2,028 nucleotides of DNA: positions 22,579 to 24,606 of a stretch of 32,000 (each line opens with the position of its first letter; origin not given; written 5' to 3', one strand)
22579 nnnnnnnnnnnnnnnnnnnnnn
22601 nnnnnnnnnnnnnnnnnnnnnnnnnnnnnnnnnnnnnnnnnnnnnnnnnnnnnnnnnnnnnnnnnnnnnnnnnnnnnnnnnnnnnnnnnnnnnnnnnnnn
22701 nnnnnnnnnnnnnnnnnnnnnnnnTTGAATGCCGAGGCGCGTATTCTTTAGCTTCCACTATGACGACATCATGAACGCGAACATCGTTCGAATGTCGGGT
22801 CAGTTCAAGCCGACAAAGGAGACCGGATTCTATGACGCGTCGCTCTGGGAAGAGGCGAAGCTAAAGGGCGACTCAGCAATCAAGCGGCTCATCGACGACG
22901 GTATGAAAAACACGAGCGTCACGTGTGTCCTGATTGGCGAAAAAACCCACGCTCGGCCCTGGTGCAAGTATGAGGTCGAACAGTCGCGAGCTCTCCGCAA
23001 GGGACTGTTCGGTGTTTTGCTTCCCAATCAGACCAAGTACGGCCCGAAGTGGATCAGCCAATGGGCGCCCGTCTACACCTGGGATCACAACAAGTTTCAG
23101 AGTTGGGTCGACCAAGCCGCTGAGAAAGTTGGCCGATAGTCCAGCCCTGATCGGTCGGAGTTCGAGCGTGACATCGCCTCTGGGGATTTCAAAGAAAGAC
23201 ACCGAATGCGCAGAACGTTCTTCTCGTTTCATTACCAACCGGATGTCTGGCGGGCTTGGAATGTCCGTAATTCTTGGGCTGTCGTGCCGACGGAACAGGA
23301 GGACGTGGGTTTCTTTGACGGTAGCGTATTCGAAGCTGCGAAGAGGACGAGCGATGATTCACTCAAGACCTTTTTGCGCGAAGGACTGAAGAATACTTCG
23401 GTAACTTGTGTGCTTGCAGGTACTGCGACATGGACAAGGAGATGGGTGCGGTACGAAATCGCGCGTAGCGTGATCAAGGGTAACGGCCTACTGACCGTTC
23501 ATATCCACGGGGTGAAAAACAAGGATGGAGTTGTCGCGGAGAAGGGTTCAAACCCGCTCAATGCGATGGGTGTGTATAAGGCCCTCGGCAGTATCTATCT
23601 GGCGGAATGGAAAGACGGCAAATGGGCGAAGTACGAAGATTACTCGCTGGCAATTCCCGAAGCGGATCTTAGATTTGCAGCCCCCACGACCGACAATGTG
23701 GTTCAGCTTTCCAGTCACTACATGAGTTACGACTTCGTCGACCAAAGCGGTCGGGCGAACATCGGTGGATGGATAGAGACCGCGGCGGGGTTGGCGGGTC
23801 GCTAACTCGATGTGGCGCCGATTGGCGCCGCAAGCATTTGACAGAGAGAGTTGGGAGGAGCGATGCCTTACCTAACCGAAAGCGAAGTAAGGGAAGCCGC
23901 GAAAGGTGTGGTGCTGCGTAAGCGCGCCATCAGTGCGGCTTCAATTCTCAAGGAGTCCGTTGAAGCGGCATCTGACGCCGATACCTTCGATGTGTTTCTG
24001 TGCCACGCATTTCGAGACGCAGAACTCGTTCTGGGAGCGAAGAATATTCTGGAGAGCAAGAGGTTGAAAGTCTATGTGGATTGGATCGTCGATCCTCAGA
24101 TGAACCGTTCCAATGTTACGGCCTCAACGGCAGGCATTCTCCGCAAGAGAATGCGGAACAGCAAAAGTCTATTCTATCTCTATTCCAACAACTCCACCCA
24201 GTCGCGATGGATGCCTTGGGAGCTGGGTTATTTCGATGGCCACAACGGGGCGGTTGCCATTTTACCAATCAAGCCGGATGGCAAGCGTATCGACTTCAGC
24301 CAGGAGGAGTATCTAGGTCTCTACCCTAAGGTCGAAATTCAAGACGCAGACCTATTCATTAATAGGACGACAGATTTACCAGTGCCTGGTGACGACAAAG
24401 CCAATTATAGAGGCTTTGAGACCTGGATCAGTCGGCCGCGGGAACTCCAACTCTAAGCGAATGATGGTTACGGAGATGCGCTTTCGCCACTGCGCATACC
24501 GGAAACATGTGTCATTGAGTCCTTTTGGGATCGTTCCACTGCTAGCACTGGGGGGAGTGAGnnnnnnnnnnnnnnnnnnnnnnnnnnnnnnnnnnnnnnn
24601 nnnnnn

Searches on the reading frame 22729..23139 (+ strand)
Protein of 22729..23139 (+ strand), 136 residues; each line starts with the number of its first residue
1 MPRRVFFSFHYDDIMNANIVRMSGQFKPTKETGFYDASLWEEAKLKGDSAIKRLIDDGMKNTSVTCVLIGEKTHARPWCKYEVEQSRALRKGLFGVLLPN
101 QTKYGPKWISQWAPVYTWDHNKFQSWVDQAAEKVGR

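Call 3: search_protein_families(library=pfam, proteins=[window:22729-23139:+], max_evalue=0.01)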
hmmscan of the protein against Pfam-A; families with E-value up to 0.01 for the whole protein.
window:22729-23139:+ (136 aa): 2 families
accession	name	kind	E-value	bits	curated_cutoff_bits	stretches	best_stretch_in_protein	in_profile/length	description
PF08937.16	ThsB_TIR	-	5.7e-20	72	21.2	1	6-102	1-99/100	Thoeris protein ThsB, TIR-like domain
PF13676.11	TIR_2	-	0.00016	22.6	28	1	40-116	28-107/122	TIR domain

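Call 4: search_protein_families(library=padloc, proteins=[window:22729-23139:+], max_evalue=0.01)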
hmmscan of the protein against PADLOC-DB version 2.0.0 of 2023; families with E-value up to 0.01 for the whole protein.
window:22729-23139:+ (136 aa): 5 families
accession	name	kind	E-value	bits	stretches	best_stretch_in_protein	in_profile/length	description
PDLC00431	ThsB1|ThsB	-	2.8e-39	133.1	1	1-98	1-99/162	TIR-like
PDLC04688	PDC-M50B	-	8.4e-37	124.9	1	1-98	1-100/162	-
PDLC00433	ThsB1|ThsB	-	4.9e-26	89.7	1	1-98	1-96/164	TIR-like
PDLC00418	ThsB1|ThsB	-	0.00019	19.3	1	44-97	46-99/155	TIR-like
PDLC00429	ThsB1|ThsB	-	0.00068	17.7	1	30-89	32-93/167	TIR-like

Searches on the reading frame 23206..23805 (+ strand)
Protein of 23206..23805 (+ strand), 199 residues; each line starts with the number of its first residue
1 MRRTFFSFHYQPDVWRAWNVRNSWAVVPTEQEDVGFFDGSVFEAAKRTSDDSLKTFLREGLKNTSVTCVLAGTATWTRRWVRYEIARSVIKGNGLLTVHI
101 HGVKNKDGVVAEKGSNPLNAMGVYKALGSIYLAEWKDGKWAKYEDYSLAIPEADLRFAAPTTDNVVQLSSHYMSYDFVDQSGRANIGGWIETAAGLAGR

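Call 3: search_protein_families(library=pfam, proteins=[window:23206-23805:+], max_evalue=0.01)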
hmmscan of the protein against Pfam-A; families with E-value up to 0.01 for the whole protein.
window:23206-23805:+ (199 aa): 1 family
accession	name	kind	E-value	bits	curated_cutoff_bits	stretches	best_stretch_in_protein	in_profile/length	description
PF08937.16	ThsB_TIR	-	6.4e-25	87.9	21.2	1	5-104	1-99/100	Thoeris protein ThsB, TIR-like domain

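Call 4: search_protein_families(library=padloc, proteins=[window:23206-23805:+], max_evalue=0.01)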
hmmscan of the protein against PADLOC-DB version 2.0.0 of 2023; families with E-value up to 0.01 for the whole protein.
window:23206-23805:+ (199 aa): 5 families
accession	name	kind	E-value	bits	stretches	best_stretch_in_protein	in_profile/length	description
PDLC00431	ThsB1|ThsB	-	1.3e-55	186.3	1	1-198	2-161/162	TIR-like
PDLC04688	PDC-M50B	-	6e-52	174.1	1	1-194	2-156/162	-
PDLC00433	ThsB1|ThsB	-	1.5e-30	104.4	1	2-123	3-119/164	TIR-like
PDLC00429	ThsB1|ThsB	-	6.2e-06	24.4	1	5-107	8-109/167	TIR-like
PDLC00418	ThsB1|ThsB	-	0.0007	17.5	1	47-107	46-107/155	TIR-like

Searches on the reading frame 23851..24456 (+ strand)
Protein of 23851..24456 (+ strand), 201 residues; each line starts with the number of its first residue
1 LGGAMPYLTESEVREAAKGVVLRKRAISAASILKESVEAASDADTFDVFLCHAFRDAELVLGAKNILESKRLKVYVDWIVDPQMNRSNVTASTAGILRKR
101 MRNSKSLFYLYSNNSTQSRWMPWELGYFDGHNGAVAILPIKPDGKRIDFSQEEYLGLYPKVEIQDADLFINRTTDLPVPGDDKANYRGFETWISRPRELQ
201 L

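Call 3: search_protein_families(library=pfam, proteins=[window:23851-24456:+], max_evalue=0.01)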
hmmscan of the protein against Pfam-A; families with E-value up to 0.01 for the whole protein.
window:23851-24456:+ (201 aa): 2 families
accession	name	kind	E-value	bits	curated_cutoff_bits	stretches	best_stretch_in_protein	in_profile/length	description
PF13676.11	TIR_2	-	2e-05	25.5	28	1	48-144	1-93/122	TIR domain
PF08937.16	ThsB_TIR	-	0.0005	20.9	21.2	1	50-145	2-98/100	Thoeris protein ThsB, TIR-like domain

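Call 4: search_protein_families(library=padloc, proteins=[window:23851-24456:+], max_evalue=0.01)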
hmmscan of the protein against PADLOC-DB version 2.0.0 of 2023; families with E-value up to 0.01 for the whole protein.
window:23851-24456:+ (201 aa): 11 families
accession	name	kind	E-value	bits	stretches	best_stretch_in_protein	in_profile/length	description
PDLC00422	ThsB1|ThsB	-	2.9e-63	210.9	1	5-164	1-159/194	TIR-like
PDLC00437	ThsB1|ThsB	-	1.2e-36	123.6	1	66-192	2-125/129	TIR-like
PDLC00436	ThsB1|ThsB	-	7.5e-32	108.3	1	7-165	4-155/183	TIR-like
PDLC00419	ThsB1|ThsB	-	4.7e-26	89.5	1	37-165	19-145/165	TIR-like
PDLC00425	ThsB1|ThsB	-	4.2e-23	80.1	1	43-172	249-375/389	TIR-like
PDLC00426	ThsB1|ThsB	-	1.3e-19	68.8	1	42-139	234-332/352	TIR-like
PDLC00423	ThsB1|ThsB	-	2.5e-19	67.7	1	42-166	32-155/190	TIR-like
PDLC00418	ThsB1|ThsB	-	0.00019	19.3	1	46-128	5-88/155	TIR-like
PDLC00430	ThsB1|ThsB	-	0.00053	17.6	1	18-80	41-100/269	TIR-like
PDLC00424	ThsB1|ThsB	-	0.0022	15.8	1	23-75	77-132/234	TIR-like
PDLC05062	PDC-S66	-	0.0041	14.6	1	32-77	135-181/282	-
